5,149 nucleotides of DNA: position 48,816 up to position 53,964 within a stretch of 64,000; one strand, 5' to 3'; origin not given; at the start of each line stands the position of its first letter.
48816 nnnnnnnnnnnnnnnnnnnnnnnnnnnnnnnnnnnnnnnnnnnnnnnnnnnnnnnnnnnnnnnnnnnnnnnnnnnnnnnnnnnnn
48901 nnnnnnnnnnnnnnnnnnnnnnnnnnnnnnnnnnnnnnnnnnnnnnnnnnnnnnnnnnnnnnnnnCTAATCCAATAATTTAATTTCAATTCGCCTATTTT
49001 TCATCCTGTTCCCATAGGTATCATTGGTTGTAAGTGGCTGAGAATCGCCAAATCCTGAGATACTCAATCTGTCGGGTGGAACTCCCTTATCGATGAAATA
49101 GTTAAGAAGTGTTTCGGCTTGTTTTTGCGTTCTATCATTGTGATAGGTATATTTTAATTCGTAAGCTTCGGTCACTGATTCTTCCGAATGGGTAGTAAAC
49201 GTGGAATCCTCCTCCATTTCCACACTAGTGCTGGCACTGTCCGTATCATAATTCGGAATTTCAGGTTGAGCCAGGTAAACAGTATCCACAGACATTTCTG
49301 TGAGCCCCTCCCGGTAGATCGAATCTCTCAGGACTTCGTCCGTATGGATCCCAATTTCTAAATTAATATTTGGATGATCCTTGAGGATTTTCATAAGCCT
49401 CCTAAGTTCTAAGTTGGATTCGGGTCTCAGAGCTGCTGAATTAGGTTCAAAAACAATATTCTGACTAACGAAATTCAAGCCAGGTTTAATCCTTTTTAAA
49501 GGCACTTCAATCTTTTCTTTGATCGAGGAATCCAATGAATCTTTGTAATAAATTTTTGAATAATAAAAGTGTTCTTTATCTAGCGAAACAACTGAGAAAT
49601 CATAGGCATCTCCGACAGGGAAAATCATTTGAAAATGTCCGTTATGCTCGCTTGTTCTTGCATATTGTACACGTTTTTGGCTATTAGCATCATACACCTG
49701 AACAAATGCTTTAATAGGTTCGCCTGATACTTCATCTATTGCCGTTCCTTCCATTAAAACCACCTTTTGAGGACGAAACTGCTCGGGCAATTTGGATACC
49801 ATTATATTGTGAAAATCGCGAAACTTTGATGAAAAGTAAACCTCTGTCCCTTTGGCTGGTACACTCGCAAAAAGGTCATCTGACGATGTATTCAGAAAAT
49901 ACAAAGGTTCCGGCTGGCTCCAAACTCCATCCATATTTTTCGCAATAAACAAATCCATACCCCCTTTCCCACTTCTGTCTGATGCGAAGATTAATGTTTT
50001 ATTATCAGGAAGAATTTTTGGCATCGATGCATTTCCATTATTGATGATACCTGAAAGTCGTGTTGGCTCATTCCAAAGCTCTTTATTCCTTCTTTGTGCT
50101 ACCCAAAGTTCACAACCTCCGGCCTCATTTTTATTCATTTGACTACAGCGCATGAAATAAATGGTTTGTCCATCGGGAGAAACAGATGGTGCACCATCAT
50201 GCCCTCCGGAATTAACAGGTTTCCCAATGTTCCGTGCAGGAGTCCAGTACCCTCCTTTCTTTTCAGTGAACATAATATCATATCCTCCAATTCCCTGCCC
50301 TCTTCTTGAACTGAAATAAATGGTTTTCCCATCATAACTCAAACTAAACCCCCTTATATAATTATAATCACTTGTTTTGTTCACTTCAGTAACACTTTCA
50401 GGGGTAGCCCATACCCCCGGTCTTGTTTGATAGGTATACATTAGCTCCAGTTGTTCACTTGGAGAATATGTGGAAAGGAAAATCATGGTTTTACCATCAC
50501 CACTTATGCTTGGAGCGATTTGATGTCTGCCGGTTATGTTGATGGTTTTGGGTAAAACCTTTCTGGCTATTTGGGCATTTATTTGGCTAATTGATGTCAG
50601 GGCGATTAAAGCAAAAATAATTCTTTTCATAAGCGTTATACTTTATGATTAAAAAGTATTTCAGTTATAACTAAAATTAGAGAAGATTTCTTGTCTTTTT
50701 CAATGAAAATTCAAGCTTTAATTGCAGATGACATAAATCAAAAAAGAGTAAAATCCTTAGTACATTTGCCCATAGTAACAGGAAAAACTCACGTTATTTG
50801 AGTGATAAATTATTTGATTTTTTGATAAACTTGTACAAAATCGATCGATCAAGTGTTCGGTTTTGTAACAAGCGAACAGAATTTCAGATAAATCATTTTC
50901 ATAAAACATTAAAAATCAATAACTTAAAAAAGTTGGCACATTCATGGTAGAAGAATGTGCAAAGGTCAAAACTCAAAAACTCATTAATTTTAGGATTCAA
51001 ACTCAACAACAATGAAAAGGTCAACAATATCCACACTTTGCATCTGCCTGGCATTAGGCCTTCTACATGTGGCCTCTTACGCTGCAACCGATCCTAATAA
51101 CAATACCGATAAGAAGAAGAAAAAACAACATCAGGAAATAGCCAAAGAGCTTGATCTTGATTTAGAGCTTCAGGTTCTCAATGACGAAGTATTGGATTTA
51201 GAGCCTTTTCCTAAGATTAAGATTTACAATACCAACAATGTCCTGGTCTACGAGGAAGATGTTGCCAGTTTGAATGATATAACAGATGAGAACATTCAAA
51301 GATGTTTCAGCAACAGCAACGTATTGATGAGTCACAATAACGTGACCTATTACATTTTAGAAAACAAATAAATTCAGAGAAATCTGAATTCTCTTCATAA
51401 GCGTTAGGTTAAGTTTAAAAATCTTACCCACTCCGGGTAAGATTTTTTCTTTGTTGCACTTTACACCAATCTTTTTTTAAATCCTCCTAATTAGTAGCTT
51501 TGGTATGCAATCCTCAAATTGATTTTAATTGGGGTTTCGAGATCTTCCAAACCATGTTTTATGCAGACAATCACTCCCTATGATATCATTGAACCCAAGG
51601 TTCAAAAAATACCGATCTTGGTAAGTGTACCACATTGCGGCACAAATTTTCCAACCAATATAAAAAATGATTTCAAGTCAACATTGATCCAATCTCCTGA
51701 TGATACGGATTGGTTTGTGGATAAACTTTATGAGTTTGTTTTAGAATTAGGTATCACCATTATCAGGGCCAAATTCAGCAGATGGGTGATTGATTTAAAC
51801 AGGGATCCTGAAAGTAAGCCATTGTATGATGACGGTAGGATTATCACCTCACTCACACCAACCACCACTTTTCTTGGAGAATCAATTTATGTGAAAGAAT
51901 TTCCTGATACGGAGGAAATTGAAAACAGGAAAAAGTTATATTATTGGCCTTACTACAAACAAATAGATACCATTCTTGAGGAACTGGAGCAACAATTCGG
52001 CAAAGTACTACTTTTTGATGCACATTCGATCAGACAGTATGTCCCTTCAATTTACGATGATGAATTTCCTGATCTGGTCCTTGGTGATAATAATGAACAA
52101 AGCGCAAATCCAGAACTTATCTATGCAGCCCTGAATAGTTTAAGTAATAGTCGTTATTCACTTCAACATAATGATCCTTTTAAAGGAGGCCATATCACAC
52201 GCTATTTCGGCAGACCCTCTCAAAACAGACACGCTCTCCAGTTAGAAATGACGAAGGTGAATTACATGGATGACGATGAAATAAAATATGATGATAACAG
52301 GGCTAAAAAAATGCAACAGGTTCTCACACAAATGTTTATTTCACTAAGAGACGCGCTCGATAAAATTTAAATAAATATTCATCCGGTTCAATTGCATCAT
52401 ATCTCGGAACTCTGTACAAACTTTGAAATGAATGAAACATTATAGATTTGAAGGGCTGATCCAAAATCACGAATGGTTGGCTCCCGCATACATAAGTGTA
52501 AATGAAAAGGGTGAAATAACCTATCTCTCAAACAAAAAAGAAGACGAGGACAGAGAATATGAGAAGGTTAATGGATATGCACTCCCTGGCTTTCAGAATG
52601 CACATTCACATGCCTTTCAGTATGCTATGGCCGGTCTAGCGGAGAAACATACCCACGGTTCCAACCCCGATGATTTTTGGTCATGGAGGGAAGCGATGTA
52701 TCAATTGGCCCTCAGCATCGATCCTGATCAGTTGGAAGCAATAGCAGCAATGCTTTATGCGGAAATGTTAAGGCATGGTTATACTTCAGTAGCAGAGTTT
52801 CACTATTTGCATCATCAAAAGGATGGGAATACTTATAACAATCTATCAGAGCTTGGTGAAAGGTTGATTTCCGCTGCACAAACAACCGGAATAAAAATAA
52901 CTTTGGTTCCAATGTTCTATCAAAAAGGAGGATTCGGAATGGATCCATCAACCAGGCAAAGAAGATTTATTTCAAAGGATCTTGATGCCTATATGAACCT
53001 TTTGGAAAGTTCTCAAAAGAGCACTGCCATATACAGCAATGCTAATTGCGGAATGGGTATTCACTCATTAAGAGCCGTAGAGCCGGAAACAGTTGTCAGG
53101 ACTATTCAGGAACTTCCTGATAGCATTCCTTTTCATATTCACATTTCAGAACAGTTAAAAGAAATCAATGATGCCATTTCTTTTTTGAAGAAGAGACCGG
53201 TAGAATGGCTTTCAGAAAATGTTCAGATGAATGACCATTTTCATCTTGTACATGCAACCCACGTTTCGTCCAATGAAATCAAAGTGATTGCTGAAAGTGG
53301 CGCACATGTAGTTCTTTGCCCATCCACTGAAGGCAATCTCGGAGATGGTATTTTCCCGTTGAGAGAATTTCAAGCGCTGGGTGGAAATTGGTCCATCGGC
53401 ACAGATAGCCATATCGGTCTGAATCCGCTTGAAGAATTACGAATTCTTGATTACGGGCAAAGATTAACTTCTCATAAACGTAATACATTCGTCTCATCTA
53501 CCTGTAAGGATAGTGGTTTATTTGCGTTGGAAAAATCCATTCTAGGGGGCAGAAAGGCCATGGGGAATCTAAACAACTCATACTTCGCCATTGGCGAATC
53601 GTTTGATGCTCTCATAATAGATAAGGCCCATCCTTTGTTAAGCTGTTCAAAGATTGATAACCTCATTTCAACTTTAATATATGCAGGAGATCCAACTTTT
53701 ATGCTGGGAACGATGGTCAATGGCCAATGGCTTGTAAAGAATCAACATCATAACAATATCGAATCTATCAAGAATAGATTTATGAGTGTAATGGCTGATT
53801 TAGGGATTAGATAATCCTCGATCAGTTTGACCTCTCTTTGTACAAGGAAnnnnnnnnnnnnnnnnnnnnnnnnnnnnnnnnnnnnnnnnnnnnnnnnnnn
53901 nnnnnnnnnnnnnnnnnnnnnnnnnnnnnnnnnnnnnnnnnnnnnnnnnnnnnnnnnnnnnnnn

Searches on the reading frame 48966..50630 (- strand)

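Call 90: search_protein_families(library=pfam, proteins=[window:48966-50630:-], max_evalue=0.001)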
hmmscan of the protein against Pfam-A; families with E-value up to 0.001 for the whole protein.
window:48966-50630:- (554 aa): 3 families
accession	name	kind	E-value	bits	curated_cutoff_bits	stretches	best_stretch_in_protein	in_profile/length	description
PF07676.18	PD40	-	1.2e-26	92.4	20.9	3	136-161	2-27/38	WD40-like Beta Propeller Repeat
PF00691.25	OmpA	-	2.9e-11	44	27.2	1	496-546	48-98/98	OmpA family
PF05359.17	DUF748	-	0.00025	19.6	50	1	390-471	879-960/1037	Domain of Unknown Function (DUF748)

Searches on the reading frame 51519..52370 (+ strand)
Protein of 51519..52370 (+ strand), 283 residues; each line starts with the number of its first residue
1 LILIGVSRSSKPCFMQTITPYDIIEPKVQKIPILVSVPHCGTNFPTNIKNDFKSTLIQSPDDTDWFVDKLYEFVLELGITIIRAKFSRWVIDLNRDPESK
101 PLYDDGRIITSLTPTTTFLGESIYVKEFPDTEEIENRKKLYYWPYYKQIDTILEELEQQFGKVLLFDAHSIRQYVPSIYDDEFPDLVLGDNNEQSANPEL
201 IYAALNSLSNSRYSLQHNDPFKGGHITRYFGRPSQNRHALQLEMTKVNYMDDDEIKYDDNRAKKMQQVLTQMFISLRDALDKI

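Call 90: search_protein_families(library=pfam, proteins=[window:51519-52370:+], max_evalue=0.001)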
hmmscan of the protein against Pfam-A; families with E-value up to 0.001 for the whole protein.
window:51519-52370:+ (283 aa): 1 family
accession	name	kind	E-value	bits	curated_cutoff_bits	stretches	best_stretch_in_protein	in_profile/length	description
PF05013.17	FGase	-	2.7e-58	198.2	28.9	1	32-250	2-219/219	N-formylglutamate amidohydrolase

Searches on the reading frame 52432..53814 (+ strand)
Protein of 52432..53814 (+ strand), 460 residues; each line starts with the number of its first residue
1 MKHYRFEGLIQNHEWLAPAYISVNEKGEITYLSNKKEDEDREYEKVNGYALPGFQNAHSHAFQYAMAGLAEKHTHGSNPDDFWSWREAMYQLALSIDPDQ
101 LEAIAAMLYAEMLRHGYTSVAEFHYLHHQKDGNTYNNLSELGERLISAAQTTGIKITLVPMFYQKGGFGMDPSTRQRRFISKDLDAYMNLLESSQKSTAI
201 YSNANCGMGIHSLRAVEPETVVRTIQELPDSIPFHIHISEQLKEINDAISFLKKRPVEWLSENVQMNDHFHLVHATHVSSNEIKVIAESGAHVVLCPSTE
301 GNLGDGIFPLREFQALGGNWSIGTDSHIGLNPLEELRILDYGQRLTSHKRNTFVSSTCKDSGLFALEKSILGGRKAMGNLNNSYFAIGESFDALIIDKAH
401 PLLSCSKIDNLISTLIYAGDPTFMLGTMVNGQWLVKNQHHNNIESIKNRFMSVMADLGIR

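Call 90: search_protein_families(library=pfam, proteins=[window:52432-53814:+], max_evalue=0.001)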
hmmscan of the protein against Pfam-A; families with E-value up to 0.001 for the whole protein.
window:52432-53814:+ (460 aa): 2 families
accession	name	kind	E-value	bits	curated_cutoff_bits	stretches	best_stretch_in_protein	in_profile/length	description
PF01979.26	Amidohydro_1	-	3.2e-23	83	25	1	50-433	2-344/345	Amidohydrolase family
PF07969.17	Amidohydro_3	-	0.00044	20.3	29.7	0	90-329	147-378/472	Amidohydrolase family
